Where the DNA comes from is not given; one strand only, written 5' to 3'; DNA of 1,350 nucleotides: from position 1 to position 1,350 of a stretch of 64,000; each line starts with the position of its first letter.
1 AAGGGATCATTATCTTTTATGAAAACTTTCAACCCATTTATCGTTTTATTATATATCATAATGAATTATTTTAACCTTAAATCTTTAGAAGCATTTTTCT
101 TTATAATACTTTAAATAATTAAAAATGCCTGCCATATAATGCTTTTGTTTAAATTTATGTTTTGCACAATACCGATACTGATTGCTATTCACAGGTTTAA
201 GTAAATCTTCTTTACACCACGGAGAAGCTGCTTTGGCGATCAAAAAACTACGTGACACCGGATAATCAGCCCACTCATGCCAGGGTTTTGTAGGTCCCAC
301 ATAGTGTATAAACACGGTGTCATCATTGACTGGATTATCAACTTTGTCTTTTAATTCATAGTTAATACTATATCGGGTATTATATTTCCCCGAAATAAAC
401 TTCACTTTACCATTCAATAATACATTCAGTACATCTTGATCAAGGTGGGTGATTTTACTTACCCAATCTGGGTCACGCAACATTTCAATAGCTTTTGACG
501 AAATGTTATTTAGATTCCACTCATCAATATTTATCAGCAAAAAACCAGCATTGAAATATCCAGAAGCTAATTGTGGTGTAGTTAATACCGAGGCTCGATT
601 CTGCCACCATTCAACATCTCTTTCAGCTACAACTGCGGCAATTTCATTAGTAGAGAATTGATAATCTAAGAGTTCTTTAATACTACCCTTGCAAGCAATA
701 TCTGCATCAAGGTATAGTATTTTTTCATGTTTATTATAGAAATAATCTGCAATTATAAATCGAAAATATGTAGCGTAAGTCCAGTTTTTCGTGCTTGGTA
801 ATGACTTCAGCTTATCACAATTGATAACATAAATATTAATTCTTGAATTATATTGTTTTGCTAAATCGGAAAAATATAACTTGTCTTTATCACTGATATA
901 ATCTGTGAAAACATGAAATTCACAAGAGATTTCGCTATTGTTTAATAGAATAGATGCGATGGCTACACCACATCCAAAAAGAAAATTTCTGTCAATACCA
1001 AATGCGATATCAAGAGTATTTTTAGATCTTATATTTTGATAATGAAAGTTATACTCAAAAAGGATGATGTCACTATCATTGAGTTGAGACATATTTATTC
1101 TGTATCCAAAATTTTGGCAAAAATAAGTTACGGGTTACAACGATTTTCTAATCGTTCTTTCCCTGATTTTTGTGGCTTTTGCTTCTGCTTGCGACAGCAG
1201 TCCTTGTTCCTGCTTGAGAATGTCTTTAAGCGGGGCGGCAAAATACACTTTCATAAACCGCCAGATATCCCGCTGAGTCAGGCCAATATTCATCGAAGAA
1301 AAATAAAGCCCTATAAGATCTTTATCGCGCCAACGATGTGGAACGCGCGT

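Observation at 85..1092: GT8 gene directly after waaP indicates a non-K-12 LPS core type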

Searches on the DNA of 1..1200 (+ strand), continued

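Call 12: get_annotated_region(hit=H54, flank=8000)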
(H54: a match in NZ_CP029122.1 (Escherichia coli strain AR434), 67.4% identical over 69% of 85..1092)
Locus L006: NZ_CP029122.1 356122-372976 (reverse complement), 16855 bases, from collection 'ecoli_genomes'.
description: Escherichia coli strain AR434 chromosome, complete genome
organism: Escherichia coli strain AR434 (NCBI taxid 562)
replicon: chromosome; assembly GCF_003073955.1
host: missing; source: missing; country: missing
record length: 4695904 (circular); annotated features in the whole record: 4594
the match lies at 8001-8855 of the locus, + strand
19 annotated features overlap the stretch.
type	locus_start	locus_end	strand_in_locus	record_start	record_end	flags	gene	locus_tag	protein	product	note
CDS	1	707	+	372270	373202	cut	rfaD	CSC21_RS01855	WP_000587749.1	ADP-glyceromanno-heptose 6-epimerase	-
CDS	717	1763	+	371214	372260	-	rfaF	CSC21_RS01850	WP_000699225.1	ADP-heptose--LPS heptosyltransferase RfaF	-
CDS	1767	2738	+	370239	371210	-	rfaC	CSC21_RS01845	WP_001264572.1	lipopolysaccharide heptosyltransferase RfaC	-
CDS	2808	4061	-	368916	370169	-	-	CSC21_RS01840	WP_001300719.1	O-antigen ligase family protein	-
CDS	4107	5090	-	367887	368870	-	-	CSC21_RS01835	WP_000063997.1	glycosyltransferase family 2 protein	-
CDS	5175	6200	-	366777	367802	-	-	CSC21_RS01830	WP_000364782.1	UDP-galactose--(galactosyl) LPS alpha1,2-galactosyltransferase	-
CDS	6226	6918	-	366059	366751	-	rfaY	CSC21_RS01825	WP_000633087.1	lipopolysaccharide core heptose(II) kinase RfaY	-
CDS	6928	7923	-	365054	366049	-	-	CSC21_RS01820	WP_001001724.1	glycosyltransferase family 8 protein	-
CDS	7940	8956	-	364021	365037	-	waaO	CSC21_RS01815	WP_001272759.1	lipopolysaccharide 3-alpha-galactosyltransferase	-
CDS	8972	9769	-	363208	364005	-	rfaP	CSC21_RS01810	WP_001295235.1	lipopolysaccharide core heptose(I) kinase RfaP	-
CDS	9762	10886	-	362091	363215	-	waaG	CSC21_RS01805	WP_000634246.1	glycosyltransferase family 4 protein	-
CDS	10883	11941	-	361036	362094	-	rfaQ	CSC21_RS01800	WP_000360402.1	lipopolysaccharide core heptosyltransferase RfaQ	-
CDS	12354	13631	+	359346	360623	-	waaA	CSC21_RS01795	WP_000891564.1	lipid IV(A) 3-deoxy-D-manno-octulosonic acid transferase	-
CDS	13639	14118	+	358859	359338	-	coaD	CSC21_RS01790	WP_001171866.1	pantetheine-phosphate adenylyltransferase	-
CDS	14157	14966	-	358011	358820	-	mutM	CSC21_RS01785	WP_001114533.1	bifunctional DNA-formamidopyrimidine glycosylase/DNA-(apurinic or apyrimidinic site) lyase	-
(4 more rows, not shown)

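Call 30: search_dna_similar(query=L001:9163-13092:+, collection=ecoli_genomes, mode=near, max_rows=12, rows=spread)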
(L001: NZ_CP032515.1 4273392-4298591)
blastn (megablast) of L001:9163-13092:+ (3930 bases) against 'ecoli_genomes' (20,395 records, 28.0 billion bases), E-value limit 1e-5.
Records with a match: 1363; places in all: 1363; records where one place covers at least 80% of the query: 1363.
Genomes with a match: 1363 of 5426; with a place that covers at least 80% of the query: 1363. Places per genome that has any: lowest 1, median 1, highest 1. On chromosomes: 1363 places; on plasmids: 0.
Best place of each record, by identity: >=99% 179; 95-99% 1184.
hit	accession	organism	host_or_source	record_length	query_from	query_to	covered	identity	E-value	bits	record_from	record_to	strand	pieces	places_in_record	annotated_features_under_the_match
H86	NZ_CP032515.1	Escherichia coli strain 118UI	Homo sapiens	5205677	1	3930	100%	100.0%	0e+0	7258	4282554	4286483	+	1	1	lipopolysaccharide N-acetylglucosaminyltransferase | UDP-glucose--(galactosyl) LPS alpha1,2-glucosyltransferase | waaO: lipopolysaccharide 3-alpha-galactosyltransferase | rfaY: lipopolysaccharide core heptose(II) kinase RfaY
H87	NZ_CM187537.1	Escherichia coli strain capsule spontaneous mutant 16b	lab isolate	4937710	1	3930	100%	100.0%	0e+0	7258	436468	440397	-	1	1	lipopolysaccharide N-acetylglucosaminyltransferase | UDP-glucose--(galactosyl) LPS alpha1,2-glucosyltransferase | waaO: lipopolysaccharide 3-alpha-galactosyltransferase | rfaY: lipopolysaccharide core heptose(II) kinase RfaY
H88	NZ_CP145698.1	Escherichia coli strain S1-KEN-03-A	Homo sapiens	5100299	1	3930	100%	98.4%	0e+0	6914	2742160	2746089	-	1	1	lipopolysaccharide N-acetylglucosaminyltransferase | UDP-glucose--(galactosyl) LPS alpha1,2-glucosyltransferase | waaO: lipopolysaccharide 3-alpha-galactosyltransferase | rfaY: lipopolysaccharide core heptose(II) kinase RfaY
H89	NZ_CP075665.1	Escherichia coli strain STEC2018-553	Homo sapiens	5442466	1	3930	100%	98.4%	0e+0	6903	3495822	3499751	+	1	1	lipopolysaccharide N-acetylglucosaminyltransferase | UDP-glucose--(galactosyl) LPS alpha1,2-glucosyltransferase | waaO: lipopolysaccharide 3-alpha-galactosyltransferase | rfaY: lipopolysaccharide core heptose(II) kinase RfaY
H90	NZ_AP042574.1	Escherichia coli strain OkiPb01696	bovine feces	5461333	1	3930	100%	98.4%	0e+0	6903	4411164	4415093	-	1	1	lipopolysaccharide N-acetylglucosaminyltransferase | UDP-glucose--(galactosyl) LPS alpha1,2-glucosyltransferase | waaO: lipopolysaccharide 3-alpha-galactosyltransferase | rfaY: lipopolysaccharide core heptose(II) kinase RfaY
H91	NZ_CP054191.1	Escherichia coli strain TH9F11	fish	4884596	1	3930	100%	98.3%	0e+0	6898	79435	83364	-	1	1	lipopolysaccharide N-acetylglucosaminyltransferase | UDP-glucose--(galactosyl) LPS alpha1,2-glucosyltransferase | waaO: lipopolysaccharide 3-alpha-galactosyltransferase | rfaY: lipopolysaccharide core heptose(II) kinase RfaY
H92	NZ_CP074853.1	Escherichia coli strain 7_11_88A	fly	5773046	1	3930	100%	98.3%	0e+0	6898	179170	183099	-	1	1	lipopolysaccharide N-acetylglucosaminyltransferase | UDP-glucose--(galactosyl) LPS alpha1,2-glucosyltransferase | waaO: lipopolysaccharide 3-alpha-galactosyltransferase | rfaY: lipopolysaccharide core heptose(II) kinase RfaY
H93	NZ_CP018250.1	Escherichia coli strain 10671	Cattle faeces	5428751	1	3930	100%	98.3%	0e+0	6892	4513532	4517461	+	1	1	lipopolysaccharide N-acetylglucosaminyltransferase | UDP-glucose--(galactosyl) LPS alpha1,2-glucosyltransferase | waaO: lipopolysaccharide 3-alpha-galactosyltransferase | rfaY: lipopolysaccharide core heptose(II) kinase RfaY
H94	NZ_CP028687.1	Escherichia coli strain 110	cattle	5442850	1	3930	100%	98.3%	0e+0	6892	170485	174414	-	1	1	lipopolysaccharide N-acetylglucosaminyltransferase | UDP-glucose--(galactosyl) LPS alpha1,2-glucosyltransferase | waaO: lipopolysaccharide 3-alpha-galactosyltransferase | rfaY: lipopolysaccharide core heptose(II) kinase RfaY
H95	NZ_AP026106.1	Escherichia coli strain CEC01311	Homo sapiens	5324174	1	3930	100%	98.3%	0e+0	6892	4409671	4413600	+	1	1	lipopolysaccharide N-acetylglucosaminyltransferase | UDP-glucose--(galactosyl) LPS alpha1,2-glucosyltransferase | waaO: lipopolysaccharide 3-alpha-galactosyltransferase | rfaY: lipopolysaccharide core heptose(II) kinase RfaY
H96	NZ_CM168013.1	Escherichia coli strain PEC301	Sus scrofa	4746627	1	3930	100%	98.3%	0e+0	6892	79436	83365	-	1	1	lipopolysaccharide N-acetylglucosaminyltransferase | UDP-glucose--(galactosyl) LPS alpha1,2-glucosyltransferase | waaO: lipopolysaccharide 3-alpha-galactosyltransferase | rfaY: lipopolysaccharide core heptose(II) kinase RfaY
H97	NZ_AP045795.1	Escherichia coli strain 23CRST028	Homo sapiens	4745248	1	3930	100%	96.3%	0e+0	6455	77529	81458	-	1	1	lipopolysaccharide N-acetylglucosaminyltransferase | UDP-glucose--(galactosyl) LPS alpha1,2-glucosyltransferase | waaO: lipopolysaccharide 3-alpha-galactosyltransferase | rfaY: lipopolysaccharide core heptose(II) kinase RfaY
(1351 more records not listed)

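Call 51: get_annotated_region(hit=H69, flank=7000)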
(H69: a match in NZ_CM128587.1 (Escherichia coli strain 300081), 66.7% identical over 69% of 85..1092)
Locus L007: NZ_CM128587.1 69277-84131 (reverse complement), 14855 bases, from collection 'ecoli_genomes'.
description: Escherichia coli strain 300081 chromosome, whole genome shotgun sequence
organism: Escherichia coli strain 300081 (NCBI taxid 562)
replicon: chromosome; assembly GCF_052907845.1
host: Homo sapiens; source: stool; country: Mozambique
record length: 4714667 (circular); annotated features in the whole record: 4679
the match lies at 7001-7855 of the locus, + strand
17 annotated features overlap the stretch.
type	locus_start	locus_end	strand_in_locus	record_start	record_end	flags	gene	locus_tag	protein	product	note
CDS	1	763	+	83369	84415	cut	rfaF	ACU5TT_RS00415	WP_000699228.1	ADP-heptose--LPS heptosyltransferase RfaF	-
CDS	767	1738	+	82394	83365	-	rfaC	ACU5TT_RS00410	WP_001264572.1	lipopolysaccharide heptosyltransferase RfaC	-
CDS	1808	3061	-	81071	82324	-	-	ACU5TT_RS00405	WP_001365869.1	O-antigen ligase family protein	-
CDS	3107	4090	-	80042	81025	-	-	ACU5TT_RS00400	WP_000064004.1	glycosyltransferase family 2 protein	-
CDS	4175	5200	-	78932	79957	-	-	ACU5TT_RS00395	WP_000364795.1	UDP-galactose--(galactosyl) LPS alpha1,2-galactosyltransferase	-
CDS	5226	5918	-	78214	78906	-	rfaY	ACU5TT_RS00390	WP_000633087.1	lipopolysaccharide core heptose(II) kinase RfaY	-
CDS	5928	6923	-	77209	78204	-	-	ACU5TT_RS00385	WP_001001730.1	glycosyltransferase family 8 protein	-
CDS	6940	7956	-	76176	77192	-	waaO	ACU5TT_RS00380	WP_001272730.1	lipopolysaccharide 3-alpha-galactosyltransferase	-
CDS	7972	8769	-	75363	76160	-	rfaP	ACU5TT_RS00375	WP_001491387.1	lipopolysaccharide core heptose(I) kinase RfaP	-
CDS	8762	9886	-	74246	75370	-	waaG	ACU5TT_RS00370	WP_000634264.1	glycosyltransferase family 4 protein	-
CDS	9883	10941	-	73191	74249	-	rfaQ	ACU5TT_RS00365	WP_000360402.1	lipopolysaccharide core heptosyltransferase RfaQ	-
CDS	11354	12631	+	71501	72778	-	waaA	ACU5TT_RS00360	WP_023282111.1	lipid IV(A) 3-deoxy-D-manno-octulosonic acid transferase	-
CDS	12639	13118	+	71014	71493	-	coaD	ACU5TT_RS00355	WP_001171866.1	pantetheine-phosphate adenylyltransferase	-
CDS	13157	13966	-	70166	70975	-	mutM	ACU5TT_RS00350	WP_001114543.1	bifunctional DNA-formamidopyrimidine glycosylase/DNA-(apurinic or apyrimidinic site) lyase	-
CDS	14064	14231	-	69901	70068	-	rpmG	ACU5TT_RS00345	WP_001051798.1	50S ribosomal protein L33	-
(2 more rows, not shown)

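Call 52: get_annotated_region(hit=H70, flank=7000)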
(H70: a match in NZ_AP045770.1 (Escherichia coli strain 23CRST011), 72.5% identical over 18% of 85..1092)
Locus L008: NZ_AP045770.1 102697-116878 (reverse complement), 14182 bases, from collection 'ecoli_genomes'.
description: Escherichia coli strain 23CRST011 chromosome, complete genome
organism: Escherichia coli strain 23CRST011 (NCBI taxid 562)
replicon: chromosome; assembly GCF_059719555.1
host: Homo sapiens; source: feces; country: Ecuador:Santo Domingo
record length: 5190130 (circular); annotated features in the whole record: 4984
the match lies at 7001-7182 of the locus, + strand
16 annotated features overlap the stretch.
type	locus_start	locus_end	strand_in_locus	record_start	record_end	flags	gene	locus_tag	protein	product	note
CDS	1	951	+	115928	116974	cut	rfaF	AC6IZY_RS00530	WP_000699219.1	ADP-heptose--LPS heptosyltransferase RfaF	-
CDS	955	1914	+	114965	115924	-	rfaC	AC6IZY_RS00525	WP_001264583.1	lipopolysaccharide heptosyltransferase RfaC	-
CDS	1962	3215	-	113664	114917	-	-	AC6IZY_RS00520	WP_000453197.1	O-antigen ligase family protein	-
CDS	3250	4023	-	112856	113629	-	-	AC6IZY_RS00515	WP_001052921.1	glycosyltransferase family 25 protein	-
CDS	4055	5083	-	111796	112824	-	-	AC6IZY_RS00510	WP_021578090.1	UDP-galactose--(galactosyl) LPS alpha1,2-galactosyltransferase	-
CDS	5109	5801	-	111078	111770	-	rfaY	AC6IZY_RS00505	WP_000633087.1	lipopolysaccharide core heptose(II) kinase RfaY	-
CDS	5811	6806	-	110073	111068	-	-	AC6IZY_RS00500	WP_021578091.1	glycosyltransferase family 8 protein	-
CDS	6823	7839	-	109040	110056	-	waaO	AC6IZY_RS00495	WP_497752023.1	lipopolysaccharide 3-alpha-galactosyltransferase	-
CDS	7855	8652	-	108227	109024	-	rfaP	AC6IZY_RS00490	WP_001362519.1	lipopolysaccharide core heptose(I) kinase RfaP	-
CDS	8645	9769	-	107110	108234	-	waaG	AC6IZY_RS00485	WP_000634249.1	glycosyltransferase family 4 protein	-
CDS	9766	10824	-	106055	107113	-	rfaQ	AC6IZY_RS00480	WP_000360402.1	lipopolysaccharide core heptosyltransferase RfaQ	-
CDS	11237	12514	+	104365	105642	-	waaA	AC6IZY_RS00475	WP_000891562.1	lipid IV(A) 3-deoxy-D-manno-octulosonic acid transferase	-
CDS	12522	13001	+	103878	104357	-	coaD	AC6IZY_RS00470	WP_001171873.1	pantetheine-phosphate adenylyltransferase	-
CDS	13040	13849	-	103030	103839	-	mutM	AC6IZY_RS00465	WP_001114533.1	bifunctional DNA-formamidopyrimidine glycosylase/DNA-(apurinic or apyrimidinic site) lyase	-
CDS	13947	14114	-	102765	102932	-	rpmG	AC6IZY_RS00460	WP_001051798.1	50S ribosomal protein L33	-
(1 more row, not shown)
